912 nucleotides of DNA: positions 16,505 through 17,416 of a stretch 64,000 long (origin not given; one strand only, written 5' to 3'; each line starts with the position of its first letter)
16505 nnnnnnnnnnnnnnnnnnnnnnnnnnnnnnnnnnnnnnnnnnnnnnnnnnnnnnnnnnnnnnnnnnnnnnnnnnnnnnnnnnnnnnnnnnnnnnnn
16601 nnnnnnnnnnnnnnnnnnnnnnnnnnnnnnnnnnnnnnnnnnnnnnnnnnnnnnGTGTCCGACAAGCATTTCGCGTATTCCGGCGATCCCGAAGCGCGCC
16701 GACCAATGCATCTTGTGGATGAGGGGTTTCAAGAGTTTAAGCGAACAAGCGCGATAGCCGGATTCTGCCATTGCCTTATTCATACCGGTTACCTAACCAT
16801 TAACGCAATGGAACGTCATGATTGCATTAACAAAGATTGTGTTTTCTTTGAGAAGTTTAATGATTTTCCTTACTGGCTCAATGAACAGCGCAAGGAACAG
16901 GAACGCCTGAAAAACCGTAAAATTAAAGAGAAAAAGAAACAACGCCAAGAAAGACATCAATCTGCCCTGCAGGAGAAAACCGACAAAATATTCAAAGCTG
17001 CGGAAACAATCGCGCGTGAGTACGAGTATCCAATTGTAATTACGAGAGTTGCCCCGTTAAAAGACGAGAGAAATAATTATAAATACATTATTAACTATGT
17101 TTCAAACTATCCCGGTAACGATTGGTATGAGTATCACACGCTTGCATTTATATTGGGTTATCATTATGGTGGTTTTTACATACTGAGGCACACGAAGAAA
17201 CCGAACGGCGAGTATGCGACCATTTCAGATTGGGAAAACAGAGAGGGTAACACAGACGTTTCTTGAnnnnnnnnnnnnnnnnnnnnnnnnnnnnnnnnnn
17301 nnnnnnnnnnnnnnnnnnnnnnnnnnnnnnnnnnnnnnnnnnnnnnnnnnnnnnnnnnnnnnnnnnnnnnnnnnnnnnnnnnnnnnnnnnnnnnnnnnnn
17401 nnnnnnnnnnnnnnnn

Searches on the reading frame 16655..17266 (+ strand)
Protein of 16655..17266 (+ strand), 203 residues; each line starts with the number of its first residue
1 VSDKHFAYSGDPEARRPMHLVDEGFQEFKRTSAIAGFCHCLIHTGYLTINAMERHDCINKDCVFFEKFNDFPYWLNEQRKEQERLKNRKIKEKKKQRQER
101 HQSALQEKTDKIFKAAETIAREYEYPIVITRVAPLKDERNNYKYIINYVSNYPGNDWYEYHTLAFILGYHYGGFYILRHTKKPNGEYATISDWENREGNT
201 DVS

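Call 3: search_protein_families(library=pfam, proteins=[window:16655-17266:+], max_evalue=0.1)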
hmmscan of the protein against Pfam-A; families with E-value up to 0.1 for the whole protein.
window:16655-17266:+ (203 aa): 1 family
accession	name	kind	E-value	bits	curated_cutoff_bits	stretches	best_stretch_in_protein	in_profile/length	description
PF17234.7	MPM1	-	0.00022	22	25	1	48-108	53-112/169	Mitochondrial peculiar membrane protein 1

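Call 4: search_protein_families(library=padloc, proteins=[window:16655-17266:+], max_evalue=0.1)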
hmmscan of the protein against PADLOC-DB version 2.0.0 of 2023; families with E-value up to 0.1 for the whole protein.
window:16655-17266:+ (203 aa): 0 families

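Call 5: search_protein_families(library=ncbifam, proteins=[window:16655-17266:+], max_evalue=0.1)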
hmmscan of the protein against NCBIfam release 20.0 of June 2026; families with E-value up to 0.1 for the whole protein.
window:16655-17266:+ (203 aa): 1 family
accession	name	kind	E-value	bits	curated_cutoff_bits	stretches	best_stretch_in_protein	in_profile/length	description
NF005319.0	PRK06851.1-5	equivalog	0.051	12.6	739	1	64-108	118-162/360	hypothetical protein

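Call 6: search_protein_families(library=phrogs, proteins=[window:16655-17266:+], max_evalue=0.1)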
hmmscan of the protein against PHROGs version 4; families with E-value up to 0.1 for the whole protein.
window:16655-17266:+ (203 aa): 2 families
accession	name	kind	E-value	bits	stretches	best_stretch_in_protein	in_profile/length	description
phrog_35550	-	unknown function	0.044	14.8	0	89-135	4-42/50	-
phrog_6254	-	DNA, RNA and nucleotide metabolism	0.097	13.9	0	54-118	60-121/154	HNH endonuclease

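Call 12: search_solved_structures(query=window:16655-17266:+, max_evalue=10)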
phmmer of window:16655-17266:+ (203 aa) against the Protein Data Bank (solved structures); distinct sequences matched with E-value up to 10: 10.
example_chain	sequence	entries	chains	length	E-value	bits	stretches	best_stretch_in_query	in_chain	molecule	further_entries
6zvj_H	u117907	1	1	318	0.2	14.8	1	13-121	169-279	Eukaryotic translation initiation factor 3 subunit H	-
28zx_h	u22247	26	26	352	0.25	14.5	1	14-121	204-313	Eukaryotic translation initiation factor 3 subunit H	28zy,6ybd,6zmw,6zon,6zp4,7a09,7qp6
6yam_r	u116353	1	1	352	0.3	14.2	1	16-121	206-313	eukaryotic translation initiation factor 3 subunit h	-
5a5t_H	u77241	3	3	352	0.3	14.2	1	16-121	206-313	EUKARYOTIC TRANSLATION INITIATION FACTOR 3 SUBUNIT H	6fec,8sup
9h74_r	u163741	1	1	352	0.3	14.2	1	16-121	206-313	Eukaryotic translation initiation factor 3 subunit H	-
6w2s_5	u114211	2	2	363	0.32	14.1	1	16-121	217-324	Eukaryotic translation initiation factor 3 subunit H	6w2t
9cpa_r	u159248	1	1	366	0.32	14.1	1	16-121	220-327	Eukaryotic translation initiation factor 3 subunit H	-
6ahc_A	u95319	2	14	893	1.8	11.7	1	91-134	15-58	Aldehyde-alcohol dehydrogenase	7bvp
6tqh_A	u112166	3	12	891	1.8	11.7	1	91-134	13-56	Aldehyde-alcohol dehydrogenase | Bifunctional aldehyde-alcohol dehydrogenase AdhE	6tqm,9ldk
2j1d_G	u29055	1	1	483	6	10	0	63-129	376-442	DISHEVELED-ASSOCIATED ACTIVATOR OF MORPHOGENESIS 1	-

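Call 22: find_homologous_proteins(query=window:16655-17266:+, max_evalue=0.001)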
Query window:16655-17266:+ (203 aa): 6 proteins with E <= 0.001 among 53 candidates.
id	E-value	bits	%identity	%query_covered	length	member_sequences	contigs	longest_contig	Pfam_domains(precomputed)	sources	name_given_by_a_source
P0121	8.6e-137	472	100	100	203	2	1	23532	-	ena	-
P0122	1.6e-46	177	45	96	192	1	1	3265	-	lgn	-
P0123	1.6e-44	170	41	99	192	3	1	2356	-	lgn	-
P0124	1.8e-43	167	42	93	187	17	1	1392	-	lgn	-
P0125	1.0e-30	125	37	80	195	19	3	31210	-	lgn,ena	-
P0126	1.1e-16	79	34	77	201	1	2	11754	-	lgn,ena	-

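Call 23: find_encoding_contigs(protein=P0125, flank=6000, max_places=3)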
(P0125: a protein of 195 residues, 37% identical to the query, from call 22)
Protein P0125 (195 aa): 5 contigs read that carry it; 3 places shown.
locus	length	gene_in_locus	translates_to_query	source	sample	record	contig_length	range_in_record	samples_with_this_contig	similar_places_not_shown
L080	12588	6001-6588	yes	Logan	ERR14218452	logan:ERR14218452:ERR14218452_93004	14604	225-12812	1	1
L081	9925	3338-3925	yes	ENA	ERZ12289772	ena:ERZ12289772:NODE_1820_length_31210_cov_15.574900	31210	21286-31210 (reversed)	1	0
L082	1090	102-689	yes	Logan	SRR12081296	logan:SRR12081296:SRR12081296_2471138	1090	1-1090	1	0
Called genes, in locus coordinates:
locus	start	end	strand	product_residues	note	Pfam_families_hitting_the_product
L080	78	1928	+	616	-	-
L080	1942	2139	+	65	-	-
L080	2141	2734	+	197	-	-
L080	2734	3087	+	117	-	-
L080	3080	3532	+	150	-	PF09643:YopX (weak)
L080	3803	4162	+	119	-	-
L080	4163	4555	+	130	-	-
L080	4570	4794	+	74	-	-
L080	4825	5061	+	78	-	-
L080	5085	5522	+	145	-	-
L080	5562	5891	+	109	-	-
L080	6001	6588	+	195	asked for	-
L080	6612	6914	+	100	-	-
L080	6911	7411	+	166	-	-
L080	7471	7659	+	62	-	-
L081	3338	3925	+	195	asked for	-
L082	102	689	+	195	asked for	-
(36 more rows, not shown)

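Call 24: find_encoding_contigs(protein=P0126, flank=6000, max_places=2)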
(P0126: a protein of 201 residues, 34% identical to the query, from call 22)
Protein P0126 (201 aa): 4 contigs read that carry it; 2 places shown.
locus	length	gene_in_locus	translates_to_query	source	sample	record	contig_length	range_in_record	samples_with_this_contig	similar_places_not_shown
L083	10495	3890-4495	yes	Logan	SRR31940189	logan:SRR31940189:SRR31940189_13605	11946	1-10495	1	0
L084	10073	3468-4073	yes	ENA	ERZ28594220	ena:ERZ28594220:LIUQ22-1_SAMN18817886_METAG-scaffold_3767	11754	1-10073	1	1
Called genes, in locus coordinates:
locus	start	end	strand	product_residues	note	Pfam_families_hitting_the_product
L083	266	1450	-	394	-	PF07690:MFS_1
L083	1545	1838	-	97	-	-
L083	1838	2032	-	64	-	-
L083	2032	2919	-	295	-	-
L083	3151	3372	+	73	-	-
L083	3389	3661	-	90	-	-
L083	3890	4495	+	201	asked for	-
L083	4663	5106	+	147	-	PF12323:HTH_OrfB_IS605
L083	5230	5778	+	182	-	PF01385:OrfB_IS605, PF07282:Cas12f1-like_TNB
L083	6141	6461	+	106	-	-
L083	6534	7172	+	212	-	-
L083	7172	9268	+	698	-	PF00041:fn3 (faint), PF13354:Beta-lactamase2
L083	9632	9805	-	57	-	PF14207:DpnD-PcfM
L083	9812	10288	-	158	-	-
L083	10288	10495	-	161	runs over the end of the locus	-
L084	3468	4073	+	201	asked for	-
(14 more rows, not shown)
